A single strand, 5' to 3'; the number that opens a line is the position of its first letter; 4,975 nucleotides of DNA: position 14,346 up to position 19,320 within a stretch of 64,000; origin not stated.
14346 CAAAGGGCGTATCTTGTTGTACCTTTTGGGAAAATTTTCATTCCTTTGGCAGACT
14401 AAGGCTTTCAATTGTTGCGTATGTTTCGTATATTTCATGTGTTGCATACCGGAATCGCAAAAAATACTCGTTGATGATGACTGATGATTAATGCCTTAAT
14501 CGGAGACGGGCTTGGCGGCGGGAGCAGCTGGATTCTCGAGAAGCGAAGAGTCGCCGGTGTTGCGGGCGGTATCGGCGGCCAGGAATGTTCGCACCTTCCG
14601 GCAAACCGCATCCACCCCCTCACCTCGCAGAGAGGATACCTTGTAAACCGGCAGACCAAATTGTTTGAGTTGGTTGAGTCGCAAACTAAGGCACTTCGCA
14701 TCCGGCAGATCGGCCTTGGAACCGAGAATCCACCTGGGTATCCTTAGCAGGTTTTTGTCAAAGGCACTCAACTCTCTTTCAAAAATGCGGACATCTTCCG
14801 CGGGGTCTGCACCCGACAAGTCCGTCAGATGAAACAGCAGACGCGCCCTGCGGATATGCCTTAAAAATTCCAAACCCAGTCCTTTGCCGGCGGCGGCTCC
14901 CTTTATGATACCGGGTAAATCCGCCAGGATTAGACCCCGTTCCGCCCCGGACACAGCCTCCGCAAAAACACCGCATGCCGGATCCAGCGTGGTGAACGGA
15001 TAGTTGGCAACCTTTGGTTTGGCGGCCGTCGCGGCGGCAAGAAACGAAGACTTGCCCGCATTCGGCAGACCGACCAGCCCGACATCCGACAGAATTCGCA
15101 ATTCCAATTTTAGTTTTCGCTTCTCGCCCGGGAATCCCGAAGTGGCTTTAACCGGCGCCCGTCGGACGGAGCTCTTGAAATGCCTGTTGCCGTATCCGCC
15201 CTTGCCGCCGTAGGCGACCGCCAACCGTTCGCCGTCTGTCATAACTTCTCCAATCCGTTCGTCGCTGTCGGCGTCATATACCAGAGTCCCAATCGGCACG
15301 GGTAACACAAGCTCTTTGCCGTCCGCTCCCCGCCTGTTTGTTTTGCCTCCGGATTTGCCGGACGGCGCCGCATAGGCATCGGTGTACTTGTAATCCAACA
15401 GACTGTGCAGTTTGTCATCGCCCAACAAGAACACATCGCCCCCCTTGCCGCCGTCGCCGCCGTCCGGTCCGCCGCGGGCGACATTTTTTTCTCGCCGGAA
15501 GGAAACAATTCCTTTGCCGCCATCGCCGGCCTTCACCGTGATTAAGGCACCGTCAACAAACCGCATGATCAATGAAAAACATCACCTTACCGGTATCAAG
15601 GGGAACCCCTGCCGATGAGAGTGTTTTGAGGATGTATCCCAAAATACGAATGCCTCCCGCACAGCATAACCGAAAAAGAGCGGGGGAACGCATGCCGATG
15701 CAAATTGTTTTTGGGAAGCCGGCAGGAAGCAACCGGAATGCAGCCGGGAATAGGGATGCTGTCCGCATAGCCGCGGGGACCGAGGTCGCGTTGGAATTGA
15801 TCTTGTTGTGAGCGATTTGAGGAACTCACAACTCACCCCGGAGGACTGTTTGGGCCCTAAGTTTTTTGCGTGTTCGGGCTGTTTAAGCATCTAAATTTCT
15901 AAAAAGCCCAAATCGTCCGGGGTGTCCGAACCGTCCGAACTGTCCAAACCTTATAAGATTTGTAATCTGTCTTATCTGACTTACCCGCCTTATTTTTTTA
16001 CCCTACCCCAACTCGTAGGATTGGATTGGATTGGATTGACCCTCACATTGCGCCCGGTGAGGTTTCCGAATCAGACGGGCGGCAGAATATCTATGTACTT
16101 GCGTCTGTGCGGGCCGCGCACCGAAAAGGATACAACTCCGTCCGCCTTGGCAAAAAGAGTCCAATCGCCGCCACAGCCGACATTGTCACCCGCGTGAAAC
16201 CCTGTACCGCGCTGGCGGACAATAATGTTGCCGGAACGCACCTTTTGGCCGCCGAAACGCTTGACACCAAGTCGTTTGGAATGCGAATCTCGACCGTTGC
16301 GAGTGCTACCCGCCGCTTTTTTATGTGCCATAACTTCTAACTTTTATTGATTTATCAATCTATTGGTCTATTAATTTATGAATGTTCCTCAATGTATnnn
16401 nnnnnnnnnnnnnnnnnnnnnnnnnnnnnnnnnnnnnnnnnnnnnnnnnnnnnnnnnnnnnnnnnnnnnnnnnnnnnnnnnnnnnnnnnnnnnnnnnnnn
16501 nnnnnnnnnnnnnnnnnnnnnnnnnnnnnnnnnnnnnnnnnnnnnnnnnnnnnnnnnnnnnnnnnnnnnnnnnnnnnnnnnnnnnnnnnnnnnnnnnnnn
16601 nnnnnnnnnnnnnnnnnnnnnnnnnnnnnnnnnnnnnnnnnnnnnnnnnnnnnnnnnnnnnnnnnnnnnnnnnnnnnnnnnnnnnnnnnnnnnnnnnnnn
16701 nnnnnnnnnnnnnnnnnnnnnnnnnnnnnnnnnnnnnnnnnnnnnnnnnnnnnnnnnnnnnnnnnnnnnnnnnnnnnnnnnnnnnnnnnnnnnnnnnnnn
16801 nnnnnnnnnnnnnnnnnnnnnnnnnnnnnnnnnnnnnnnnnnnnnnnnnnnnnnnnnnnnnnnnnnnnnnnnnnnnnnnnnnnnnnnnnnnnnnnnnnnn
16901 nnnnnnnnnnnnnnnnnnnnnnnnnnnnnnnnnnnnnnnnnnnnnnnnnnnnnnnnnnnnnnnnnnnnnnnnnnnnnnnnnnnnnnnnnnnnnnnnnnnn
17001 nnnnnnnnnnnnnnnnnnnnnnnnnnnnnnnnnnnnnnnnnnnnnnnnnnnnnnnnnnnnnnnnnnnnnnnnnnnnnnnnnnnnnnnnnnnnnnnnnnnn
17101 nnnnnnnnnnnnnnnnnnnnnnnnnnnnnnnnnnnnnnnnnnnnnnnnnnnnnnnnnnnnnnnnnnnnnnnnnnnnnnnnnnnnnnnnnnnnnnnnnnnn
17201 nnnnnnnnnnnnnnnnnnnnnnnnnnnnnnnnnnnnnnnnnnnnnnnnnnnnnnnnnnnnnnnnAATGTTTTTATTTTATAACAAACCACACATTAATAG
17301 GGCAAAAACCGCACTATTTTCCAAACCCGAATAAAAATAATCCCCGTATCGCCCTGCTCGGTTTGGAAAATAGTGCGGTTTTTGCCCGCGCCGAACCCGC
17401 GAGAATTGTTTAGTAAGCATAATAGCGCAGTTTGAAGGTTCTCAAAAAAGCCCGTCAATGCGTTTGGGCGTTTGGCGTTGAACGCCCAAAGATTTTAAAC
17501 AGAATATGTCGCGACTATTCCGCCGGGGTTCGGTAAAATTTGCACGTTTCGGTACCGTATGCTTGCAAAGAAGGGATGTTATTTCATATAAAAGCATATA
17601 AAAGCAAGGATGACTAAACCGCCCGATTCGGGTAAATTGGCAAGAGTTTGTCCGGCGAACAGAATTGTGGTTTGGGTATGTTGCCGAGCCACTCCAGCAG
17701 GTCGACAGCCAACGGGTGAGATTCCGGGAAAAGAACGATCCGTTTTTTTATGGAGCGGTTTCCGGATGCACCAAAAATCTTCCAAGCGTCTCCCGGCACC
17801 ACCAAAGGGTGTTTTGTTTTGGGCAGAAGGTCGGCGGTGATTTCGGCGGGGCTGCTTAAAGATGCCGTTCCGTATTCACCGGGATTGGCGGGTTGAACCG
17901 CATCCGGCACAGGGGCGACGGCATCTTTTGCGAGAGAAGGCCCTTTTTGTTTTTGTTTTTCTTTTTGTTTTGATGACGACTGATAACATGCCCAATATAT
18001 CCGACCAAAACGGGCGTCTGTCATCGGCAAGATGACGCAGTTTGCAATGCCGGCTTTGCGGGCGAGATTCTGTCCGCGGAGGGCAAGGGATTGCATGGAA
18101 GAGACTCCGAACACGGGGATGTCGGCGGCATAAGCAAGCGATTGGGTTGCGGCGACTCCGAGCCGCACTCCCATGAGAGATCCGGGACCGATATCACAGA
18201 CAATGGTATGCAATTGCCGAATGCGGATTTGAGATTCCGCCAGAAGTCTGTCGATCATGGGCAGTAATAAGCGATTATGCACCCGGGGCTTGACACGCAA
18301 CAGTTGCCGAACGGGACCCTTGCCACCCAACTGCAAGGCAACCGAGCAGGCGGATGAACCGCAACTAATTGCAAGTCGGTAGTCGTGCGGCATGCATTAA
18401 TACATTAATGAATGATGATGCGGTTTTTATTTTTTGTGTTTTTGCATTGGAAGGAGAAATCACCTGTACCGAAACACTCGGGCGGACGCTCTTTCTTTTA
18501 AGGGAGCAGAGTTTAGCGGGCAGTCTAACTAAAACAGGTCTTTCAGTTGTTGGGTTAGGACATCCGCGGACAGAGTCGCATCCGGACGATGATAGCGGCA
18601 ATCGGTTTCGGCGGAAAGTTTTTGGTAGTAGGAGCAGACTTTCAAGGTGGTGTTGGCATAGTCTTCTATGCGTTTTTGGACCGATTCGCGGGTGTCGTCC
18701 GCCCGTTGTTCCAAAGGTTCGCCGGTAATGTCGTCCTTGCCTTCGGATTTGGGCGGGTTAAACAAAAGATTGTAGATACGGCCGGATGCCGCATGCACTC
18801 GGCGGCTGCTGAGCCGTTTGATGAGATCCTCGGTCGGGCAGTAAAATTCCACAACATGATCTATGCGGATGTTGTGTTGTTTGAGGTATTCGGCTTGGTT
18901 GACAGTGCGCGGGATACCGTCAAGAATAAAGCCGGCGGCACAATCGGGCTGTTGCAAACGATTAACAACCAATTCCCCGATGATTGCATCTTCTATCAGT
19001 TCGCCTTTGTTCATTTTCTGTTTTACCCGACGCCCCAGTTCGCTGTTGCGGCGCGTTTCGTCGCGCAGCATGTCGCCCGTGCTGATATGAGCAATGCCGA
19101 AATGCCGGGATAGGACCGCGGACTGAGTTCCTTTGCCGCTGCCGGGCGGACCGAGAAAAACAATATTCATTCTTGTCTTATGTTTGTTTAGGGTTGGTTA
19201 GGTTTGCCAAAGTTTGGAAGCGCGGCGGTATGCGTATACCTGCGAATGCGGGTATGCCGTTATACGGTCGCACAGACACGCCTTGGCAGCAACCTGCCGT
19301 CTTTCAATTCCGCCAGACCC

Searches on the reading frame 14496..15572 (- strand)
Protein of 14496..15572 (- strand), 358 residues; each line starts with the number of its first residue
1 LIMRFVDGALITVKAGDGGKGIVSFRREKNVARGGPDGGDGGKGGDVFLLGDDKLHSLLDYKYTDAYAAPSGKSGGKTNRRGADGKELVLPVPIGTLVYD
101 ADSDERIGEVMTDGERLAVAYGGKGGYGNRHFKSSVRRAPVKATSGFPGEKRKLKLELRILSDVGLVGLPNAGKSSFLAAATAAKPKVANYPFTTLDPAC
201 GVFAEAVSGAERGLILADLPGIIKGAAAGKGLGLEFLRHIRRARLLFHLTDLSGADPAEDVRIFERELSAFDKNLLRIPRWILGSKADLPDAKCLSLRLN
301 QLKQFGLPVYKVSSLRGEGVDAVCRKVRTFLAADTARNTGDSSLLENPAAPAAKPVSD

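Call 60: search_protein_families(library=pfam, proteins=[window:14496-15572:-], max_evalue=0.00001)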
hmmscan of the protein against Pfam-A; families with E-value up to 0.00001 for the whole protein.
window:14496-15572:- (358 aa): 3 families
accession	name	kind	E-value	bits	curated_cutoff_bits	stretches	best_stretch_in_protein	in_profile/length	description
PF01018.28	GTP1_OBG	-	2.2e-53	180.5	27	1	6-159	1-154/155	GTP1/OBG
PF01926.29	MMR_HSR1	-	2e-20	73.4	21.9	1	163-273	1-101/113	50S ribosome-binding GTPase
PF02421.24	FeoB_N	-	3.3e-09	36.9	27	1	164-222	3-57/156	Ferrous iron transport protein B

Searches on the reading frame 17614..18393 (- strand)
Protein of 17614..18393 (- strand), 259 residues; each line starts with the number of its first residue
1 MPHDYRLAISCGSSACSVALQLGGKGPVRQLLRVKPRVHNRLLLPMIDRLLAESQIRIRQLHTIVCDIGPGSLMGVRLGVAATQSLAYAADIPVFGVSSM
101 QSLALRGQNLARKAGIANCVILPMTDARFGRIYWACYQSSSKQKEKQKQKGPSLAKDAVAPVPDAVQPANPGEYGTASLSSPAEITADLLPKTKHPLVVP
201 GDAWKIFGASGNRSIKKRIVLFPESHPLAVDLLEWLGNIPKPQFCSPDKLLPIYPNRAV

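Call 60: search_protein_families(library=pfam, proteins=[window:17614-18393:-], max_evalue=0.00001)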
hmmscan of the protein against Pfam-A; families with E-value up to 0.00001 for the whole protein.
window:17614-18393:- (259 aa): 1 family
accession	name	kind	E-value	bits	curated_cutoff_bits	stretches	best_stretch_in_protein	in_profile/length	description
PF00814.31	TsaD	-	1.2e-20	74.7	24.8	1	37-143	27-132/264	tRNA N6-adenosine threonylcarbamoyltransferase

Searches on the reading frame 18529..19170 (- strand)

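Call 60: search_protein_families(library=pfam, proteins=[window:18529-19170:-], max_evalue=0.00001)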
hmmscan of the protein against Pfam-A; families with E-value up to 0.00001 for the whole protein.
window:18529-19170:- (213 aa): 4 families
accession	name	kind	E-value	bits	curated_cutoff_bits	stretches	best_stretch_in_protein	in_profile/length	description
PF00406.28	ADK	-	3.6e-47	160.7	26.8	1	6-185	2-149/151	Adenylate kinase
PF13207.12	AAA_17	-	1.3e-26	93.9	27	1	6-124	1-123/136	AAA domain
PF05191.20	ADK_lid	-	1.3e-15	57.5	26.6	1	123-158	1-36/36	Adenylate kinase, active site lid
PF13238.12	AAA_18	-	1.7e-06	28.9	29.4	1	3-126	1-114/128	AAA domain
